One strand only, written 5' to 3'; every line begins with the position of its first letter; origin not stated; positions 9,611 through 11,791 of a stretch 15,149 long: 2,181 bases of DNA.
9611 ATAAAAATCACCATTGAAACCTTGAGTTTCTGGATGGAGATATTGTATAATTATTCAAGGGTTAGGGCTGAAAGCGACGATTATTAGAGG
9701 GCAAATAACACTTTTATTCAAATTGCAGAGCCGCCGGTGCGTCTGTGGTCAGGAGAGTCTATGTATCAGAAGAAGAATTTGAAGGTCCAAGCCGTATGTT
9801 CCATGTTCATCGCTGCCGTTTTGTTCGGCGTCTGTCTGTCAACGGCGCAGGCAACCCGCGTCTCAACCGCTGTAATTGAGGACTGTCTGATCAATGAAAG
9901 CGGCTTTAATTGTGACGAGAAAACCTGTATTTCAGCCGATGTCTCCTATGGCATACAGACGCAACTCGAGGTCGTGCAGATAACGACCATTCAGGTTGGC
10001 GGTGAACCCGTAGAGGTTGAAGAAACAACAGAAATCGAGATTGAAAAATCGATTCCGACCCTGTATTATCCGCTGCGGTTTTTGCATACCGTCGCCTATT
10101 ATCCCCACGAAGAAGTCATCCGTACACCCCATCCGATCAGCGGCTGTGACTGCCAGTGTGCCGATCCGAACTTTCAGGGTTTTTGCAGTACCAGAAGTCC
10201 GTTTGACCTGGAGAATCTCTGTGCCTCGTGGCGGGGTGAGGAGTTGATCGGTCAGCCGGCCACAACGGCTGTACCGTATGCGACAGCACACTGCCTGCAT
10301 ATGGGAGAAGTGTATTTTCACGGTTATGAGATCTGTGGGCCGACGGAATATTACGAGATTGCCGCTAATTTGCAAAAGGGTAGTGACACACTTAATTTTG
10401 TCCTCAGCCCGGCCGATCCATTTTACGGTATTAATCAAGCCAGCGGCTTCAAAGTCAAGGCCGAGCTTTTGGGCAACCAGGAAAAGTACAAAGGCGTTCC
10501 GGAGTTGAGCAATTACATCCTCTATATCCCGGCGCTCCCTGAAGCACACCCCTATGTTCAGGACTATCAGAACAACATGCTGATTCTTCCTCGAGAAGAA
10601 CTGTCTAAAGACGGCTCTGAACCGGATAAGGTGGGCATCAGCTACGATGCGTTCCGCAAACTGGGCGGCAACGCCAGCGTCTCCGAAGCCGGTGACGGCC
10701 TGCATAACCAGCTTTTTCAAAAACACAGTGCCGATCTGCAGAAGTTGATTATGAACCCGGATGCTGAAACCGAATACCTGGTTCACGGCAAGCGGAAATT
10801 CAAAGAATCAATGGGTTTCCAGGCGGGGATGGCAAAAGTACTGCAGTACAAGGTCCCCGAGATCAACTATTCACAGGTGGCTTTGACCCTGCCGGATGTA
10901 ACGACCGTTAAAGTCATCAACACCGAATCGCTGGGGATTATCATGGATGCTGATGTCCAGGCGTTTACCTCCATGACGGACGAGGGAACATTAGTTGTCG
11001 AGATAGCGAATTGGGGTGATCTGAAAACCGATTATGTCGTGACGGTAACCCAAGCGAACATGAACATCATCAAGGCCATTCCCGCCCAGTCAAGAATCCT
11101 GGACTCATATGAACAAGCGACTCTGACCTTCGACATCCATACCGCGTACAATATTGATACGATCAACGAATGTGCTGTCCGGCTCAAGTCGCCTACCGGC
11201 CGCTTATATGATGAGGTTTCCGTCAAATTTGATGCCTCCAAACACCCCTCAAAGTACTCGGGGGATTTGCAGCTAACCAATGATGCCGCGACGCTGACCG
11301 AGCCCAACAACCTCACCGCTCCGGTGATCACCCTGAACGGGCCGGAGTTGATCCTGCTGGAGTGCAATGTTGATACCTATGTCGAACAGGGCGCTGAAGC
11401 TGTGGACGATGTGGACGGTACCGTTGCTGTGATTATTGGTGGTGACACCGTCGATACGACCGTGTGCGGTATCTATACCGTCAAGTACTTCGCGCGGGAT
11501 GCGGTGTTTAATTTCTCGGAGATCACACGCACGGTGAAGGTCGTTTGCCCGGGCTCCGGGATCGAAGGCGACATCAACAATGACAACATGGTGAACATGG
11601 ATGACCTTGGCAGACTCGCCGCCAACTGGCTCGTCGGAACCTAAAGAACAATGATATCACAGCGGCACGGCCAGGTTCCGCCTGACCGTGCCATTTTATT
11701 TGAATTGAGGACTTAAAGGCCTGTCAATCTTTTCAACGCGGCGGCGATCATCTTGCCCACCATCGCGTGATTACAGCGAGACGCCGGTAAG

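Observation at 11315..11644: The HAP2-like ectodomain has no transmembrane anchor; an Ig-like domain plus a dockerin-like tail takes its place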

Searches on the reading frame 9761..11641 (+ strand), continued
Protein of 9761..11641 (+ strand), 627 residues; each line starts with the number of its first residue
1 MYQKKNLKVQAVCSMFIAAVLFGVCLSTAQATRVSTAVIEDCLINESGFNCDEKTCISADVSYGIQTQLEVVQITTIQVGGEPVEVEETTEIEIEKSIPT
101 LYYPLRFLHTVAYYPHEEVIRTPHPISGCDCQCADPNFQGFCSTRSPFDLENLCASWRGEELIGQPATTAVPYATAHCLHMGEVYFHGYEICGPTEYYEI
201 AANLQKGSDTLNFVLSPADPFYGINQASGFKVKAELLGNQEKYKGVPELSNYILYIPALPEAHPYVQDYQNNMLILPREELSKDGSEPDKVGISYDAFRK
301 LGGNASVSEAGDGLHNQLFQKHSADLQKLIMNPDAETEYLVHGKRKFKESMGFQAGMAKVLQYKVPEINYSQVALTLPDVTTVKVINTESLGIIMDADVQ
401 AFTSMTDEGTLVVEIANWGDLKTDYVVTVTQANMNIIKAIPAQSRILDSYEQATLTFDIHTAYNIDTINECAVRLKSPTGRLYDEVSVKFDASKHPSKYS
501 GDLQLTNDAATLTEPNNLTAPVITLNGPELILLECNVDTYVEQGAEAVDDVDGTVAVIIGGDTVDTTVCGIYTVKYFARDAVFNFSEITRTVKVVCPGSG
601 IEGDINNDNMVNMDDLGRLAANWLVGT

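Call 88: search_protein_families(library=pfam, proteins=[P0170, P0133, P0157, P0171, P0145, P0156, P0106], max_evalue=0.1)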
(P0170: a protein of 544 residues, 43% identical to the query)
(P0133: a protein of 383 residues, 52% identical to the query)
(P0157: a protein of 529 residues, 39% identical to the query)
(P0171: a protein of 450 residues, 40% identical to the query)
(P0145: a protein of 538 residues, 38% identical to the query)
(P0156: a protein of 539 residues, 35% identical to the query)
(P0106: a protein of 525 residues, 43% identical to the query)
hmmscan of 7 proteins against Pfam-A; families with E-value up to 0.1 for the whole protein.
P0170 (544 aa): 1 family
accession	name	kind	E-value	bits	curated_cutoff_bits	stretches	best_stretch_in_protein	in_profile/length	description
PF10699.14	HAP2-GCS1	-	4.6e-51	174.4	27.4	1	2-287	234-514/515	Male gamete fusion factor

P0133 (383 aa): 2 families
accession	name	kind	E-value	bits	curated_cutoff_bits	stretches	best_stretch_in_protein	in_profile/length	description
PF10699.14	HAP2-GCS1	-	8.5e-50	170.2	27.4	1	6-274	251-514/515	Male gamete fusion factor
PF21387.2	Gp6_C-I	-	0.026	15.1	27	0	125-152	11-37/69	Baseplate structural protein gp6, C-terminal domain I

P0157 (529 aa): 2 families
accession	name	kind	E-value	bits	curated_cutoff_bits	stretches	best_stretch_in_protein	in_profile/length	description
PF10699.14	HAP2-GCS1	-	1.9e-39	136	27.4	1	136-437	154-469/515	Male gamete fusion factor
PF02412.23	TSP_3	-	0.0042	17.2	25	1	479-497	1-15/36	Thrombospondin type 3 repeat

P0171 (450 aa): 1 family
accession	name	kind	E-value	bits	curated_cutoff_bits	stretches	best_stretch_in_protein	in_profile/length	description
PF10699.14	HAP2-GCS1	-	1.8e-29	103.1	27.4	1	108-425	156-470/515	Male gamete fusion factor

P0145 (538 aa): 1 family
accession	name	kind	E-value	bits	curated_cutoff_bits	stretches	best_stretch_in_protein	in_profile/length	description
PF10699.14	HAP2-GCS1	-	2e-60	205.3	27.4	1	91-519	48-471/515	Male gamete fusion factor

P0156 (539 aa): 2 families
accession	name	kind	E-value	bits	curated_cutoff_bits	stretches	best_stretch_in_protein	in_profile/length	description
PF10699.14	HAP2-GCS1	-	2e-66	225.1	27.4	1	96-519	37-469/515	Male gamete fusion factor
PF22544.2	HYDIN_VesB_CFA65-like_Ig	-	0.0058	17.3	25.5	0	437-487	23-73/100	HYDIN/CFA65/VesB-like, Ig-like domain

P0106 (525 aa): 1 family
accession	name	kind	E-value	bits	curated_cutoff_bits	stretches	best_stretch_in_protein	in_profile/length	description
PF10699.14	HAP2-GCS1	-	1.9e-70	238.4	27.4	1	82-519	39-470/515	Male gamete fusion factor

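Call 92: fold_search(model_id=the predicted structure, library=viral)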
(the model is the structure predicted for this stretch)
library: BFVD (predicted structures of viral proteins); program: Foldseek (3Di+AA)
matches with E <= 10: 813; with E <= 0.001: 143
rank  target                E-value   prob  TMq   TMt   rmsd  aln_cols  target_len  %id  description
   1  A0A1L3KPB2            4.3e-15  1.00  0.24  0.13  35.5       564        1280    9  (no name in the UniProt tables at hand)
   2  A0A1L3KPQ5            2.8e-14  1.00  0.27  0.15  37.3       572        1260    9  (no name in the UniProt tables at hand)
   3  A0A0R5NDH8            6.8e-14  1.00  0.24  0.19  40.4       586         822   11  Membrane protein [Tenuivirus oryzabrevis]
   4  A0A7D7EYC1            9.2e-14  1.00  0.32  0.21  17.4       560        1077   14  Glycoprotein (Fragment) [Hymenopteran phenui-related virus OKIAV306]
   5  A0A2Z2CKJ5            9.2e-14  1.00  0.24  0.15  25.2       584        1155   11  Envelopment polyprotein [Pidgey virus]
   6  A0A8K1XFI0            1.6e-13  1.00  0.38  0.45  14.1       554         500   10  Glycoprotein [Fushun monolepta lauta xinmovirus 2]
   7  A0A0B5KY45            2.5e-13  1.00  0.25  0.14  33.8       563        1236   10  Glycoprotein [Phasivirus wutaiense]
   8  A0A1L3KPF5            3.3e-13  1.00  0.34  0.18  20.2       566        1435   12  Putative glycoprotein [Hubei lepidoptera virus 1]
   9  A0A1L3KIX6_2          3.3e-13  1.00  0.28  0.21  34.4       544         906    9  Putative structural polyprotein [Beihai Nido-like virus 1]
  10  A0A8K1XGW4            3.6e-13  1.00  0.37  0.45  11.1       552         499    9  Glycoprotein [Fushun monolepta lauta xinmovirus 1]
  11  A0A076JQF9            4.5e-13  1.00  0.18  0.13  23.7       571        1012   11  (no name in the UniProt tables at hand)
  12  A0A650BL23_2          4.9e-13  1.00  0.28  0.19  33.7       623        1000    9  Structural polyprotein [Botrylloides leachii nidovirus]
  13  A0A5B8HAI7            9.1e-13  1.00  0.24  0.17  35.9       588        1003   12  Glycoprotein [Aphis citricidus bunyavirus]
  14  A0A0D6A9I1            1.1e-12  1.00  0.25  0.25  27.0       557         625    9  Membrane glycoprotein polyprotein (Fragment) [Dabie bandavirus]
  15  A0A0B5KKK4            1.2e-12  1.00  0.24  0.15  26.2       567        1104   11  Glycoprotein [Qingnian mosquito virus]
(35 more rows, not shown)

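Call 99: list_cluster_members(proteins=[P0001, P0002, P0051, P0145, P0106, P0227, P0228])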
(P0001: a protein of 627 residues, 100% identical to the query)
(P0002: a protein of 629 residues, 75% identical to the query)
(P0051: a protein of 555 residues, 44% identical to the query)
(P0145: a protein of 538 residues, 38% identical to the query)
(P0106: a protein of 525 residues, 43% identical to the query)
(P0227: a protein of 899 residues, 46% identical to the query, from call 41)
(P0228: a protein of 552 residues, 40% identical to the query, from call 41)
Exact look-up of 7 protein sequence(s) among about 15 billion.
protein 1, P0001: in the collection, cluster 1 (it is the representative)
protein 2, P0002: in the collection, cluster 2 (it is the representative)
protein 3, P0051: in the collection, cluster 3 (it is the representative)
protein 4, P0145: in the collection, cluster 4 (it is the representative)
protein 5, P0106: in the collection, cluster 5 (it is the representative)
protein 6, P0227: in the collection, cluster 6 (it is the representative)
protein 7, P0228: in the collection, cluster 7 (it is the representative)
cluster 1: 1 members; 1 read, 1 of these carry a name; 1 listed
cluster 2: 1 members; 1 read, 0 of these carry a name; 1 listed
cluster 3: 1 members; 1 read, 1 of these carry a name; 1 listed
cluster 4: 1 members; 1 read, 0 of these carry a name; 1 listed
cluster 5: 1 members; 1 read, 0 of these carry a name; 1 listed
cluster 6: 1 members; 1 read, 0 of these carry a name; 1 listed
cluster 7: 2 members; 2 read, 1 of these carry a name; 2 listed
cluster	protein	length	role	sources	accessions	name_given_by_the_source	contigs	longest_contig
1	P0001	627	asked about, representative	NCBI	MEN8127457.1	MAG: immunoglobulin-like domain-containing protein [Planctomycetota bacterium]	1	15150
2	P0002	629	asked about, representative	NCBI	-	-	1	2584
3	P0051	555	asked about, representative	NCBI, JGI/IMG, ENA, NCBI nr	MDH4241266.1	MAG: HAP2/GCS1 family protein [Phycisphaerae bacterium] | HAP2/GCS1 family protein [Phycisphaerae bacterium]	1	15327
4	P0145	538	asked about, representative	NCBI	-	-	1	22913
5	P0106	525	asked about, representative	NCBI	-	-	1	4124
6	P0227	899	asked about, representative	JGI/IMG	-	-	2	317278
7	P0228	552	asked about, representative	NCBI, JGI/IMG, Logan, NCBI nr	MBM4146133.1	MAG: hypothetical protein FJ240_07640 [Nitrospira sp.] | hypothetical protein [Nitrospira sp.]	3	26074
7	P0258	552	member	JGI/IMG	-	-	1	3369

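Call 100: find_encoding_contigs(protein=P0001, flank=500, max_places=2)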
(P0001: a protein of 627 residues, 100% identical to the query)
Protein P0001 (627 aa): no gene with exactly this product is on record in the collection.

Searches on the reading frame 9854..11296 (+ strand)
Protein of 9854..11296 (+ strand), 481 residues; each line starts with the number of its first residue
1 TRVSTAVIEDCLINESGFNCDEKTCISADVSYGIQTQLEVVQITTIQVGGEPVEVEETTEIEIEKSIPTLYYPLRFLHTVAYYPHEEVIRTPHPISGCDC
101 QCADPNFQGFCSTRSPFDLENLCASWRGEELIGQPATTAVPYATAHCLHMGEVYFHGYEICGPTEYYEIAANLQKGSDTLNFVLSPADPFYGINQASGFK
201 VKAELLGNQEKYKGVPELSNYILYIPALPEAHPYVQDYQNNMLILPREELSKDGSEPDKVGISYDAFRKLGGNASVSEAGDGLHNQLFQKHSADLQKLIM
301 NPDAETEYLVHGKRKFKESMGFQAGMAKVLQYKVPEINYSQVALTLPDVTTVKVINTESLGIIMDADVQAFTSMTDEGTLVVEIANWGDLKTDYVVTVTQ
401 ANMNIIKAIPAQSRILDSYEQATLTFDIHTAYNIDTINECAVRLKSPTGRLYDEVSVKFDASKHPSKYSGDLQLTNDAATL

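Call 40: find_related_loci(query=A2, collection=genome_contigs, flank=6000)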
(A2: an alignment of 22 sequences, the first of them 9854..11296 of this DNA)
Query A2 (481 aa) in genome_contigs; peptide patterns used: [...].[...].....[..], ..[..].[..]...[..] (x = any residue, [..] = any of these).
47 stretches matched a pattern; 9 encode a relative of the query (tblastn E <= 1e-3); 9 distinct loci.
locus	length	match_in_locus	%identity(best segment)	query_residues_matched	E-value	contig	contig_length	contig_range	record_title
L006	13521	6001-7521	50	3-479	2e-157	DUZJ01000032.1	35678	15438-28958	MAG TPA_asm: Planctomycetota bacterium isolate MAG_11118_pl_115 Ga0114922_10000559, whole genome shotgun sequence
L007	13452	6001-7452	47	3-480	1e-134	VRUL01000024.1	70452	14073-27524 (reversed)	MAG: Planctomycetota bacterium isolate MohnsGC08_bin191 NODE_24_length_70452_cov_44.938615, whole genome shotgun sequenc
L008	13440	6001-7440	46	8-479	1e-134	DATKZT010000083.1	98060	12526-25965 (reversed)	MAG TPA_asm: Sedimentisphaerales bacterium isolate SMAG_U14252 k141_2878934, whole genome shotgun sequence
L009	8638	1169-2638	45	6-479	3e-133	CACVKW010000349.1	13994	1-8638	Olavius sp. associated proteobacterium Delta 1 isolate mag2:49deedb4-927c-43a8-ad40-04e63e16f3c8 genome assembly, contig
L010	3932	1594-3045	45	3-479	7e-136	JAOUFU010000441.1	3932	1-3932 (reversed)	MAG: Phycisphaerae bacterium isolate 4_1_July_SF_Bin52 4_1_July_SF_Bin52_scaffold_14885_c1, whole genome shotgun sequenc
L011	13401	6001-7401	43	3-479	1e-122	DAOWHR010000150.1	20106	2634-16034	MAG TPA_asm: Anaerohalosphaeraceae bacterium isolate CSMAG_2022 CSMAG_2022_k141_5593102_length_20106_cov_9.2339, whole g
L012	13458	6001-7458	40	22-476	9e-112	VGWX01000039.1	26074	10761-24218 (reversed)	MAG: Nitrospira sp. isolate K_DeepCast_150m_m2_200 K_DeepCast_150m_m2_200_Ga0194126_10003214, whole genome shotgun seque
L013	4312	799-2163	42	3-480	1e-109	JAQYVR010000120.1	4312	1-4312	MAG: Desulfobacteria bacterium isolate SG_15_bin16 SG_15_bin.16.orig_15_k141_2592726, whole genome shotgun sequence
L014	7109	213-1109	36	54-331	4e-51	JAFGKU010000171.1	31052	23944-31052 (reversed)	MAG: Spirochaetales bacterium isolate Zod_Metabat.353 k87_10153756, whole genome shotgun sequence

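Call 41: find_homologous_proteins(query=A2, max_evalue=0.001)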
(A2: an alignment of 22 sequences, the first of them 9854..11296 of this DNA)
Query A2 (22 sequences) (481 aa, profile of the alignment): 97 proteins with E <= 0.001 among 8000 candidates.
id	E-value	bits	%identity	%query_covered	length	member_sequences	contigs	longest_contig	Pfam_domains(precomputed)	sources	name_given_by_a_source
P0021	3.3e-257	872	51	100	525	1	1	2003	PF10699.15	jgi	-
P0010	9.1e-253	858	57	100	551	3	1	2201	PF10699.15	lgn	-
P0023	1.7e-246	837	50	98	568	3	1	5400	PF10699.15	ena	-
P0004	4.4e-246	836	53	98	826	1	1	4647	PF10699.15,PF16403.12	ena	-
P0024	1.3e-245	834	51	98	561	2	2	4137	PF10699.15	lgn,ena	-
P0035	4.2e-245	832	48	98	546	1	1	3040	PF10699.15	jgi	jgi:hypothetical protein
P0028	1.2e-244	831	50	98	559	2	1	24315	PF10699.15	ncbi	ncbi:MAG: hypothetical protein ACYS32_01560 [Planctomycetota bacterium]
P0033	2.0e-242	824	48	98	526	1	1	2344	PF10699.15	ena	-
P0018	6.2e-241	819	52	99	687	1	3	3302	PF10699.15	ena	-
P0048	8.5e-241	818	47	99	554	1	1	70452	PF10699.15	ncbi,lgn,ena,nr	ncbi:MAG: hypothetical protein FVQ85_15205 [Planctomycetes bacterium]|nr:hypothetical protein [Planc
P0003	1.2e-240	818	50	99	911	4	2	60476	PF10699.15,PF16403.12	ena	-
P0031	1.9e-240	817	50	98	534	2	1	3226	PF10699.15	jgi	-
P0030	2.4e-240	817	49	98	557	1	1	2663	PF10699.15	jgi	jgi:hypothetical protein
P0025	1.0e-239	815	49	98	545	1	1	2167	PF10699.15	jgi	jgi:hypothetical protein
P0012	2.2e-238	810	51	98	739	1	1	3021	PF10699.15,PF16403.12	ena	-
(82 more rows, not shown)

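Call 69: find_related_loci(query=A2, collection=viral_contigs, flank=8000)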
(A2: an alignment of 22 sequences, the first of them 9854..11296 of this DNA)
Query A2 (481 aa) in viral_contigs; peptide patterns used: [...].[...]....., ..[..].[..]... (x = any residue, [..] = any of these).
43 stretches matched a pattern, but none encodes a relative of the query by tblastn (E <= 1e-3).

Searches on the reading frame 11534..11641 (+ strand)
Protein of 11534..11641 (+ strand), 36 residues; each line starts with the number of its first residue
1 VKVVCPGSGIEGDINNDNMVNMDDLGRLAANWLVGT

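Call 20: search_protein_families(library=pfam, proteins=[window:11534-11641:+], max_evalue=10)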
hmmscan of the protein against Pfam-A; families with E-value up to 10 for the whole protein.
seq(36 aa): 0 families

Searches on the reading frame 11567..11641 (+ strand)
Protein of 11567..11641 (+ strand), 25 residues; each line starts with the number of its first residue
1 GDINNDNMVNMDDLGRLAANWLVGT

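Call 81: search_solved_structures(query=A6, max_evalue=10, show_alignments=3)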
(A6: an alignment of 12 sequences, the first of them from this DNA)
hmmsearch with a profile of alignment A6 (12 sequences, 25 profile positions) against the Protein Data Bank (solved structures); distinct sequences matched with E-value up to 10: 28.
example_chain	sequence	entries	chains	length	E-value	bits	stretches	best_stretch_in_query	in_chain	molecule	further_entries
2vn5_B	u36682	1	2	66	0.00079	22.3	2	1-15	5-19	ENDOGLUCANASE A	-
4fl4_A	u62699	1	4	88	0.0011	21.8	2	1-17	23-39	Glycoside hydrolase family 9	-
2vn6_B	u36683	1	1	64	0.0085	19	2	1-15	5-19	ENDOGLUCANASE A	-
2mte_A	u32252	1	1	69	0.024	17.5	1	2-17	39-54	Cellulose 1,4-beta-cellobiosidase (reducing end) CelS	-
1daq_A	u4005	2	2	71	0.026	17.4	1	2-17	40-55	ENDOGLUCANASE SS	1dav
5m2o_B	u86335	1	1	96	0.043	16.7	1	1-13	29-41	Group I Dockerin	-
4cj0_A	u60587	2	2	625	0.069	16.1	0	1-17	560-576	ENDOGLUCANASE D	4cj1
1clc_A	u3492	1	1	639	0.07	16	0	1-17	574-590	ENDOGLUCANASE CELD; EC: 3.2.1.4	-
5m2s_B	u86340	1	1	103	0.15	15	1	1-13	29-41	Doc8: Type I dockerin repeat domain from family 9 glycoside hydrolase WP_009982745[Ruminoc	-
4lzi_A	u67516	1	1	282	0.21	14.5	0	11-18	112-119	Multicystatin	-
5n5p_B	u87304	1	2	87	0.24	14.3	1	1-14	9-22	Putative cellulosomal scaffoldin protein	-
6t58_A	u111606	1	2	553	0.5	13.3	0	2-12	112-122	Cellular tumor antigen p53,Protein S100-A4,Protein S100-A4,Annexin A2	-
2y3n_B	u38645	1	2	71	0.79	12.7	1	1-19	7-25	CELLULOSOMAL FAMILY-48 PROCESSIVE GLYCOSIDE HYDROLASE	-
5nrm_B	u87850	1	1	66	0.88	12.5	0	1-17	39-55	DocCel5: Type I dockerin repeat domain from A. cellulolyticus family 5 endoglucanase WP_01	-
2rrt_A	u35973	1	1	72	0.92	12.5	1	2-14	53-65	Calmodulin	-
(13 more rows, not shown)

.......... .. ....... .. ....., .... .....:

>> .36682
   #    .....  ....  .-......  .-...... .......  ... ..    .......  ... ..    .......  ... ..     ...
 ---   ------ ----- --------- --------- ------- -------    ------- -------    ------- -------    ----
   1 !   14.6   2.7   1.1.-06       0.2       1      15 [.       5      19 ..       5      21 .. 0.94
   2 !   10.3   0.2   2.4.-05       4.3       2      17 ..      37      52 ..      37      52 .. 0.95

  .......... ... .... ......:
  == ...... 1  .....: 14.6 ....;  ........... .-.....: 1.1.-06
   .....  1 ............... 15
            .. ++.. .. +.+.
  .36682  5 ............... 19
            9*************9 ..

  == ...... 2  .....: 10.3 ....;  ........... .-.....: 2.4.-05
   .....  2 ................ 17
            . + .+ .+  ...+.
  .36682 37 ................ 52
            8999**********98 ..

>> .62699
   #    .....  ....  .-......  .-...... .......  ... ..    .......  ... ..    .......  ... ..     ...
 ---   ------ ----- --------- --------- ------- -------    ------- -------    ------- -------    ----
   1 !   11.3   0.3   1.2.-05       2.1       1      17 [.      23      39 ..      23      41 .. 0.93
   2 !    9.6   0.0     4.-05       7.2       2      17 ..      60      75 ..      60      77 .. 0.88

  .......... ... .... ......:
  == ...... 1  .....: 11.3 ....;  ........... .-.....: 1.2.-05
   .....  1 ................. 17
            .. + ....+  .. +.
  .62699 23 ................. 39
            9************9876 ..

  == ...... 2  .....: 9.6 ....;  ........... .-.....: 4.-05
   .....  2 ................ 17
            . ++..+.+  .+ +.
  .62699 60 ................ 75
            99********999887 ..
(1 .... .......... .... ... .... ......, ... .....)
